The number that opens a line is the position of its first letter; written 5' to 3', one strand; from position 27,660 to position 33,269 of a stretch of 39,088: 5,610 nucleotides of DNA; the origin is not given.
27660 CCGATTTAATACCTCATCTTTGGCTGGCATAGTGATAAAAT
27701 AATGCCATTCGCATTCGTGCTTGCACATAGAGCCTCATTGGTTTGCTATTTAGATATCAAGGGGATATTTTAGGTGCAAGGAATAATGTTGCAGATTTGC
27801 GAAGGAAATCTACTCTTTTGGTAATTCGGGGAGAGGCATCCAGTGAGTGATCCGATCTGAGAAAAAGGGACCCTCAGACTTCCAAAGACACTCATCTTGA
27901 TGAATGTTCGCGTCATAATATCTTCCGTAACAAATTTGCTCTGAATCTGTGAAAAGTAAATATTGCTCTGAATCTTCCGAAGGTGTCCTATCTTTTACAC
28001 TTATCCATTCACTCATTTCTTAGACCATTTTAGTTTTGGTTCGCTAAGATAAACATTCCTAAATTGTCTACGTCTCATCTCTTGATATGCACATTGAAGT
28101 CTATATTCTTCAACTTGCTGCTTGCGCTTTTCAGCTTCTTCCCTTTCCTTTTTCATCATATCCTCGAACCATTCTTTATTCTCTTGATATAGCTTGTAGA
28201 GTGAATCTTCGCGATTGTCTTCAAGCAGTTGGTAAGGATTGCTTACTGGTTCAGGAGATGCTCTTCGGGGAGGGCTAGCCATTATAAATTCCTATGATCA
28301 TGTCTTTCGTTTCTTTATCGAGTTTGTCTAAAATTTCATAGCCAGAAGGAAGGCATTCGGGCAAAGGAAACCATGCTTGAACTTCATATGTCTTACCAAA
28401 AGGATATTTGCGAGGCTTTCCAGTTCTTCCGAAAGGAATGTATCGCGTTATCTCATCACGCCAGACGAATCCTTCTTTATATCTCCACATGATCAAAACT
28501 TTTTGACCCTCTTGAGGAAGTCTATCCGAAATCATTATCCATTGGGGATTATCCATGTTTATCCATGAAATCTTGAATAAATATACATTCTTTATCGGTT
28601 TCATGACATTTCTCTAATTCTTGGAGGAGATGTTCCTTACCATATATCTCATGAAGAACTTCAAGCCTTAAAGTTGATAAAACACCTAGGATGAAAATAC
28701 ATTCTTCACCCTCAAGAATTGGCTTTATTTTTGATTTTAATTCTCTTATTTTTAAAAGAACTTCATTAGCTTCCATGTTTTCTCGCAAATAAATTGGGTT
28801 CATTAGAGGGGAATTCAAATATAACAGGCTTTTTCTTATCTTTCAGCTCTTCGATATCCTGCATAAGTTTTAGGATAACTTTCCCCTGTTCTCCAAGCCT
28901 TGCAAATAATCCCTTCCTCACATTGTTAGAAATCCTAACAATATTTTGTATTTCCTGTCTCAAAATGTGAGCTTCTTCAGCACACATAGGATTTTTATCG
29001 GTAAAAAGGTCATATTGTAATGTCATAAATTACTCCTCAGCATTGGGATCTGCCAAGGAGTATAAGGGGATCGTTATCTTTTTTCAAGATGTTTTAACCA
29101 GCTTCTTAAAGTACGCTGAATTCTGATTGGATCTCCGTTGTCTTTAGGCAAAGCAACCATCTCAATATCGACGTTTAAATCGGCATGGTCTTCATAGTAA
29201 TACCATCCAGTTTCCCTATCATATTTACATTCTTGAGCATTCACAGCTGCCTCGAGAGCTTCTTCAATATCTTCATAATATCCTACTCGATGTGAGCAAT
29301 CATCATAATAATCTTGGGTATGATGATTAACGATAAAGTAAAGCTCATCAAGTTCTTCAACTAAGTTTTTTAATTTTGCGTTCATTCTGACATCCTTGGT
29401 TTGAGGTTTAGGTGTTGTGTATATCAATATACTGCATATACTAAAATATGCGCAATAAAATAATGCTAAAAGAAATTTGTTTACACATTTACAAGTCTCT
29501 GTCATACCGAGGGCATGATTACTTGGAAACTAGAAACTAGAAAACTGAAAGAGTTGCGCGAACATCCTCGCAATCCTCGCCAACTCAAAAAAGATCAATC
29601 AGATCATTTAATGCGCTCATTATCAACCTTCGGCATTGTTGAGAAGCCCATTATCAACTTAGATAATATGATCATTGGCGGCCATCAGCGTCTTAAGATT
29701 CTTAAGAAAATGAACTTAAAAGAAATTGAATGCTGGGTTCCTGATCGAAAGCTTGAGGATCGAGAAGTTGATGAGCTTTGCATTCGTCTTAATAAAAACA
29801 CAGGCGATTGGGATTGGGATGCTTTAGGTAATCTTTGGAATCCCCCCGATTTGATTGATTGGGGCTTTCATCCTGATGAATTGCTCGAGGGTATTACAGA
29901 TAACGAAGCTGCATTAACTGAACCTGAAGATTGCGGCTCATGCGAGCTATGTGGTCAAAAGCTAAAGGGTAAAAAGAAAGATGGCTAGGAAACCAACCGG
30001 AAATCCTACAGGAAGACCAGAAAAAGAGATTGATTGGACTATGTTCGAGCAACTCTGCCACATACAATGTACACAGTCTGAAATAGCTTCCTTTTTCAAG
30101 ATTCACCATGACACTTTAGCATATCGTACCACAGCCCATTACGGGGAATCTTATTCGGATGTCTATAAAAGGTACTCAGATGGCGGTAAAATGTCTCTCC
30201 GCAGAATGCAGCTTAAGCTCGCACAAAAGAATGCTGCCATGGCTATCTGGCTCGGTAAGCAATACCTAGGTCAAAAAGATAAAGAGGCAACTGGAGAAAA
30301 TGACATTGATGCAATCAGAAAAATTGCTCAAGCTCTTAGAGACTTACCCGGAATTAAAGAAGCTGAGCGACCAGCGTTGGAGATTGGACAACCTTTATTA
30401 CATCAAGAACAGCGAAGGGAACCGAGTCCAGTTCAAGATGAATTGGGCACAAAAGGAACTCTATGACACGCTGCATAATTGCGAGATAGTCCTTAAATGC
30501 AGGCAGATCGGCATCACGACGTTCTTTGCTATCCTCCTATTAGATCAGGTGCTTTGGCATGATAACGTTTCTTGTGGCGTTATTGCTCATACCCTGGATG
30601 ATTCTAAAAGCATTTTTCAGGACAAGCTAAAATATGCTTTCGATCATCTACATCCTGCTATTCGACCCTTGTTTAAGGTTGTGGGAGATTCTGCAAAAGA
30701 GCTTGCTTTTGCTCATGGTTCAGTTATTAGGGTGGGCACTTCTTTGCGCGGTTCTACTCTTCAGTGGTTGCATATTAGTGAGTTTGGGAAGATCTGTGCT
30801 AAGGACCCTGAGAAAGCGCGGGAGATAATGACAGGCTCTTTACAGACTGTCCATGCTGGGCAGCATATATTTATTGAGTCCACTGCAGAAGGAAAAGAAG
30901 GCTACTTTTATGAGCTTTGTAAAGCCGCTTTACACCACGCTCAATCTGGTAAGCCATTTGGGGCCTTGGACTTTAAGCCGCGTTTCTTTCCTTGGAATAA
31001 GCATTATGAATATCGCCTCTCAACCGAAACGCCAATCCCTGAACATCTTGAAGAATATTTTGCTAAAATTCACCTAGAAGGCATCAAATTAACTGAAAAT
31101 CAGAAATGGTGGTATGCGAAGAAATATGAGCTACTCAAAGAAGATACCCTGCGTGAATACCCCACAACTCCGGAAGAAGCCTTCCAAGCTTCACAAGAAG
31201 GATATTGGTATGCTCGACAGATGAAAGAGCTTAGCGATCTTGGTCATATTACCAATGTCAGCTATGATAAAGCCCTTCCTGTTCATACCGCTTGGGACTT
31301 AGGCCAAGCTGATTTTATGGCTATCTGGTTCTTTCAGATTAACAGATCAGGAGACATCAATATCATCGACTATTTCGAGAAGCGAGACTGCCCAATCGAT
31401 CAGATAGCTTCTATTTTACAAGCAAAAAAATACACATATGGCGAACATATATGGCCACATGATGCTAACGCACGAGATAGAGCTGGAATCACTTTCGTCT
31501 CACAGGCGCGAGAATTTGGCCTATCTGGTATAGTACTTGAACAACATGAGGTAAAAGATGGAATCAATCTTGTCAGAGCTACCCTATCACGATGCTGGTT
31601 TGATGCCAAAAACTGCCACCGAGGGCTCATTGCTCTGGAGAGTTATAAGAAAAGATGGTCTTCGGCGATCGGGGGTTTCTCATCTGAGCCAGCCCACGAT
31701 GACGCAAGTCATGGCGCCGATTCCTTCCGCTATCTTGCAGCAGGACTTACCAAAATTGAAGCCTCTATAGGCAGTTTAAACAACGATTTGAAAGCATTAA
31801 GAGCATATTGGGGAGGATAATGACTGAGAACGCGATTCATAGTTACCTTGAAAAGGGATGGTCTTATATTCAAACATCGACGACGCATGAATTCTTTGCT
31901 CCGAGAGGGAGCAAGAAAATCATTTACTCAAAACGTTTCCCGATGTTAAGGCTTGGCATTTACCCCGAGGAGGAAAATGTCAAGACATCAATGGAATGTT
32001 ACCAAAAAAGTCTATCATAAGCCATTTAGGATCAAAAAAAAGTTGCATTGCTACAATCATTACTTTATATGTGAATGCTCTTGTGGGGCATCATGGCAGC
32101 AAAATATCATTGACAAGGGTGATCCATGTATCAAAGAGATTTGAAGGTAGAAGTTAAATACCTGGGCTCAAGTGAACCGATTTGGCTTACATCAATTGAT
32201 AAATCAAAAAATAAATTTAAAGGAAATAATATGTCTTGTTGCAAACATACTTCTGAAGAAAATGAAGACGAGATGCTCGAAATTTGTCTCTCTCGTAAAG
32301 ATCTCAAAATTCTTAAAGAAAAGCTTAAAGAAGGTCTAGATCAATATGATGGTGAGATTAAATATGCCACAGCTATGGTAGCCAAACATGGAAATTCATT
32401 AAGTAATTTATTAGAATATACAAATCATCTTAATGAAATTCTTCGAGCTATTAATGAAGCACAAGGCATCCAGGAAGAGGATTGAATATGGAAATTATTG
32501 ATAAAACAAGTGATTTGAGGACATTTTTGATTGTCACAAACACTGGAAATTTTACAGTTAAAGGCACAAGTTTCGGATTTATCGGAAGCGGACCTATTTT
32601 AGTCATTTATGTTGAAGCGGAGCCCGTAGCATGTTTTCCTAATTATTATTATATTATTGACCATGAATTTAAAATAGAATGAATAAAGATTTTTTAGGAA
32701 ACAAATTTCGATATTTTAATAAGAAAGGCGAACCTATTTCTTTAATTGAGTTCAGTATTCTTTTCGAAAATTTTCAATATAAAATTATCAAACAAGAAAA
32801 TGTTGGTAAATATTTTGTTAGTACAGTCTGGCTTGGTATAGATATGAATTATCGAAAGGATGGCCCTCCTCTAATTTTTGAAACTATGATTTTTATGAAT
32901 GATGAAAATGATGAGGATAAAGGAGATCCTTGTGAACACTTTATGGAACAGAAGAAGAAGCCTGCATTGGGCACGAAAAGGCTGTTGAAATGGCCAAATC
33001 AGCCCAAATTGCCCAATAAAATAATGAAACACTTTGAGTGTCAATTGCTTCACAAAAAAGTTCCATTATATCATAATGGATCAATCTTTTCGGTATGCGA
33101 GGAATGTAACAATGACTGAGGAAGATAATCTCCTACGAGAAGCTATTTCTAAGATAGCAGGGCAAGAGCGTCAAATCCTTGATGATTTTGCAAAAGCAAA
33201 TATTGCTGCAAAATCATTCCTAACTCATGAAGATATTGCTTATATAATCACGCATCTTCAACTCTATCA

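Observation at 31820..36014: Conserved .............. junction at nine gene boundaries in the terL-portal island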

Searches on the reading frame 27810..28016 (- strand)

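Call 108: search_protein_families(library=phrogs, proteins=[window:27810-28016:-], max_evalue=0.001)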
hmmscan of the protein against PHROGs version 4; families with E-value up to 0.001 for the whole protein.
window:27810-28016:- (68 aa): 4 families
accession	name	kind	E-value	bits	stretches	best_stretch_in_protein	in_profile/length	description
phrog_924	-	unknown function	9.2e-14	52.7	1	1-68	89-152/267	-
phrog_7704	-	unknown function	4.8e-09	37.4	1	3-68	108-171/173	-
phrog_6925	-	unknown function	7.9e-07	30.4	1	2-67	39-112/113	-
phrog_60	-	unknown function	0.0005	20.8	1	4-68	223-281/461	-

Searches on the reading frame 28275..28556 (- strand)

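Call 108: search_protein_families(library=phrogs, proteins=[window:28275-28556:-], max_evalue=0.001)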
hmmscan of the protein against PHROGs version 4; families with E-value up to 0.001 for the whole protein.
window:28275-28556:- (93 aa): 4 families
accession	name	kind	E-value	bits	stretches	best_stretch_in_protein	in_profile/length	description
phrog_924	-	unknown function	5.3e-08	33.8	1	3-67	89-148/267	-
phrog_60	-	unknown function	0.00011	23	1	5-67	222-277/461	-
phrog_7704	-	unknown function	0.00014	22.9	1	3-67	106-167/173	-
phrog_15198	-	unknown function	0.00025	22.1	1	2-67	81-151/159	-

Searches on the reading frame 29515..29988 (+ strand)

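Call 10: search_protein_families(library=pfam, proteins=[window:29515-29988:+], max_evalue=0.01)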
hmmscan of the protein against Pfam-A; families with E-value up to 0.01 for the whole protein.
window:29515-29988:+ (157 aa): 1 family
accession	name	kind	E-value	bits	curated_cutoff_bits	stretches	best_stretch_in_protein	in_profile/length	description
PF02195.25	ParB_N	-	0.0058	17.1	26.3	1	7-87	4-87/95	ParB N-terminal domain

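Call 38: search_protein_families(library=phrogs, proteins=[window:29515-29988:+], max_evalue=0.01)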
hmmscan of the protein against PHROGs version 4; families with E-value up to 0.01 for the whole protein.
window:29515-29988:+ (157 aa): 14 families
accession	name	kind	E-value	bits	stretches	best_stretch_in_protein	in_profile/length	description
phrog_498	-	other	2.3e-25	90.2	1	5-134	34-171/633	DNA methyltransferase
phrog_620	-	DNA, RNA and nucleotide metabolism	1.4e-24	88.4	1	4-138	7-146/217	ParB-like partition protein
phrog_940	-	DNA, RNA and nucleotide metabolism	7e-15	56.1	1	4-118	4-122/388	nuclease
phrog_9353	-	unknown function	1.9e-14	55.2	1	12-125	17-136/245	-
phrog_8071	-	DNA, RNA and nucleotide metabolism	2.3e-12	47.8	1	5-122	6-125/389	ParB-like partition protein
phrog_723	-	DNA, RNA and nucleotide metabolism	1.2e-09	39.3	1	5-138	12-152/223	ParB-like partition protein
phrog_12047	-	DNA, RNA and nucleotide metabolism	2.9e-09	37.9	1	16-79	10-71/301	ParB-like partition nuclease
phrog_5475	-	unknown function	3.6e-08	33.7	1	12-103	9-95/458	-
phrog_18056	-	DNA, RNA and nucleotide metabolism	1.5e-07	31.7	1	5-84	2-80/387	ParB-like partition nuclease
phrog_17622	-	unknown function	2.3e-06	28.2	1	44-119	58-135/222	-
phrog_15396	-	DNA, RNA and nucleotide metabolism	2.8e-06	28.3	1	16-104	14-103/258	ParB-like partition nuclease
phrog_4715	-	DNA, RNA and nucleotide metabolism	0.00041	19.8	1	11-99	152-243/630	ParB-like partition protein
phrog_26387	-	DNA, RNA and nucleotide metabolism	0.0023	18.4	1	10-84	14-94/252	ParB-like partition nuclease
phrog_7405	-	unknown function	0.0025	18.5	1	4-108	22-130/250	-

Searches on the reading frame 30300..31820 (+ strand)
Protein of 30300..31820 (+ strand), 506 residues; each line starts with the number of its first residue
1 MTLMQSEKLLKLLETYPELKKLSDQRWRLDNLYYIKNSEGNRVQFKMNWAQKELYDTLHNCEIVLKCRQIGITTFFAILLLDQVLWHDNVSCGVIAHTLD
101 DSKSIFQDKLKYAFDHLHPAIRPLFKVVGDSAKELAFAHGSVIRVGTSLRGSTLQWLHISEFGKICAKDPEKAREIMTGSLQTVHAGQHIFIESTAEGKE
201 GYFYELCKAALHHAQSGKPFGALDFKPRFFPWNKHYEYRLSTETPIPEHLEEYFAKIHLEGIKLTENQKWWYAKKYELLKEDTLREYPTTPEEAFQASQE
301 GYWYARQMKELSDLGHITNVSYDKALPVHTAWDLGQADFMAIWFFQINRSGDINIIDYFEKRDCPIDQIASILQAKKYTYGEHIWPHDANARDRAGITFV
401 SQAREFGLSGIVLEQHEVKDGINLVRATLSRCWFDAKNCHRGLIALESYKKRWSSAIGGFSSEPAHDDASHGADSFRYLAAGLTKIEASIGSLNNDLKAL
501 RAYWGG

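Call 10: search_protein_families(library=pfam, proteins=[window:30300-31820:+], max_evalue=0.01)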
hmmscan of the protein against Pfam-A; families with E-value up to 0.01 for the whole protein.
window:30300-31820:+ (506 aa): 0 families

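Call 12: find_related_loci(query=window:30300-31820:+, collection=viral_contigs, flank=10000)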
Query window:30300-31820:+ (506 aa) in viral_contigs; peptide patterns used: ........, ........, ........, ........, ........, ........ (x = any residue, [..] = any of these).
35 stretches matched a pattern; 29 encode a relative of the query (tblastn E <= 1e-3); 29 distinct loci.
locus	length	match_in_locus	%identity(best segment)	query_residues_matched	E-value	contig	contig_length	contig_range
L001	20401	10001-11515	69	3-505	0e+0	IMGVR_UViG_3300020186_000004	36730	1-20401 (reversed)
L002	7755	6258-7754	69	3-499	0e+0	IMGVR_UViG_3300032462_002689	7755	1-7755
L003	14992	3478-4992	66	5-505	0e+0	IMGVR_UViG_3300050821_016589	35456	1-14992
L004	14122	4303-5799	61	6-506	0e+0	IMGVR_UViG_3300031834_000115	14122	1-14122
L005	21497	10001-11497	61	6-506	0e+0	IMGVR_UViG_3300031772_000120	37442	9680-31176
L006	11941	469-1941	48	17-506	8e-152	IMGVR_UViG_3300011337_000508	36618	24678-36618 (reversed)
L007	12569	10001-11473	48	17-506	9e-151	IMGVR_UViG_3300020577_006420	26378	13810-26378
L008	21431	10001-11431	45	22-486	5e-128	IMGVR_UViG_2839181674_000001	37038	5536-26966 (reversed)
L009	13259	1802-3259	42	2-481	3e-119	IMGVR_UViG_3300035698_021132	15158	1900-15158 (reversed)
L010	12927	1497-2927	40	22-487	1e-115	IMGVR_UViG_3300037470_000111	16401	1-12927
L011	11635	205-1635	40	22-487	1e-114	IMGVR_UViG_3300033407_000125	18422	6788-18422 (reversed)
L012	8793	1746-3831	63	1-505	3e-111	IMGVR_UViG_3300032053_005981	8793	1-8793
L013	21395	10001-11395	42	21-482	2e-118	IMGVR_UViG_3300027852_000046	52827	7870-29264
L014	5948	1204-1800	39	286-483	2e-41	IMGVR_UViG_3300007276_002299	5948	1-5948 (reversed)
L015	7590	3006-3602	39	286-483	2e-41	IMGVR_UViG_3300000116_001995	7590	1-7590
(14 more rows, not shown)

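Call 15: find_related_loci(query=window:30300-31820:+, collection=metagenome_contigs, flank=10000)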
Query window:30300-31820:+ (506 aa) in metagenome_contigs; peptide patterns used: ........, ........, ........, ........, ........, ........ (x = any residue, [..] = any of these).
86 stretches matched a pattern; 40 encode a relative of the query (tblastn E <= 1e-3); 39 distinct loci.
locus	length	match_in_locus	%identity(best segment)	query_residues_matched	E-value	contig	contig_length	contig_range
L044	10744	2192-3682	69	4-506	0e+0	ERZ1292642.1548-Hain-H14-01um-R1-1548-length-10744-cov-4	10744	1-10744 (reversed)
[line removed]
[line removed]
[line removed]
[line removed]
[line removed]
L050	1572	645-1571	71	1-308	2e-157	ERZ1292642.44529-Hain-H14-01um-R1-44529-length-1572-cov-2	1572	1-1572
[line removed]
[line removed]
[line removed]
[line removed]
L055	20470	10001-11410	45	22-480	5e-120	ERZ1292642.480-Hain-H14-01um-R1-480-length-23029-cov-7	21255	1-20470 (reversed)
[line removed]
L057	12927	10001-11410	45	22-480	8e-119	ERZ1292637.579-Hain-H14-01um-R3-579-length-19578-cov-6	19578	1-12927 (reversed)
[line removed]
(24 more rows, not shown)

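Call 18: find_encoding_contigs(protein=window:30300-31820:+, flank=10000, max_places=10)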
Protein window:30300-31820:+ (506 aa): no gene with exactly this product is on record in the collection.

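Call 38: search_protein_families(library=phrogs, proteins=[window:30300-31820:+], max_evalue=0.01)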
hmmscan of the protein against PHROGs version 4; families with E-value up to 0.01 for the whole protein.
window:30300-31820:+ (506 aa): 6 families
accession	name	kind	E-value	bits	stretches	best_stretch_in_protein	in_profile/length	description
phrog_26724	-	unknown function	3e-65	220.4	1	18-204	6-191/192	-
phrog_2472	-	unknown function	1.4e-56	193.2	1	195-482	10-307/324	-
phrog_2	-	head and packaging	9.6e-25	88.4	1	31-487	256-596/807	terminase large subunit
phrog_38407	-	unknown function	4.6e-11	43.3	1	189-301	2-118/370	-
phrog_675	-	head and packaging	1.2e-05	24.8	1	34-116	33-112/576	terminase large subunit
phrog_5989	-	head and packaging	0.00055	20.2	1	51-123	146-219/347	terminase large subunit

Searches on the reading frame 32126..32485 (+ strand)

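Call 10: search_protein_families(library=pfam, proteins=[window:32126-32485:+], max_evalue=0.01)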
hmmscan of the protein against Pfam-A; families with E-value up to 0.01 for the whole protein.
window:32126-32485:+ (119 aa): 0 families

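Call 38: search_protein_families(library=phrogs, proteins=[window:32126-32485:+], max_evalue=0.01)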
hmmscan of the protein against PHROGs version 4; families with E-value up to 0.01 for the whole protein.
window:32126-32485:+ (119 aa): 1 family
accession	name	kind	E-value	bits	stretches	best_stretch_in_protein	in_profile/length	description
phrog_669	-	lysis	0.0076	14.5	1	42-117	1265-1340/1946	endolysin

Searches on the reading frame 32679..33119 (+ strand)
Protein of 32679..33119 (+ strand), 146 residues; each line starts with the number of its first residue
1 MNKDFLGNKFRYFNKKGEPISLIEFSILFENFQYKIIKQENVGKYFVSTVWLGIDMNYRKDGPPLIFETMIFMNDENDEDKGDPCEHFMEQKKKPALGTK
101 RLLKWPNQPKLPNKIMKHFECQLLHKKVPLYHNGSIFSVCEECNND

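Call 10: search_protein_families(library=pfam, proteins=[window:32679-33119:+], max_evalue=0.01)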
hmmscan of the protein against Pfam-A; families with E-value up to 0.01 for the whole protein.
window:32679-33119:+ (146 aa): 0 families

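Call 11: search_protein_families(library=phrogs, proteins=[window:32679-33119:+], max_evalue=0.01)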
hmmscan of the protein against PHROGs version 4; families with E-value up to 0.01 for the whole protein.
window:32679-33119:+ (146 aa): 0 families
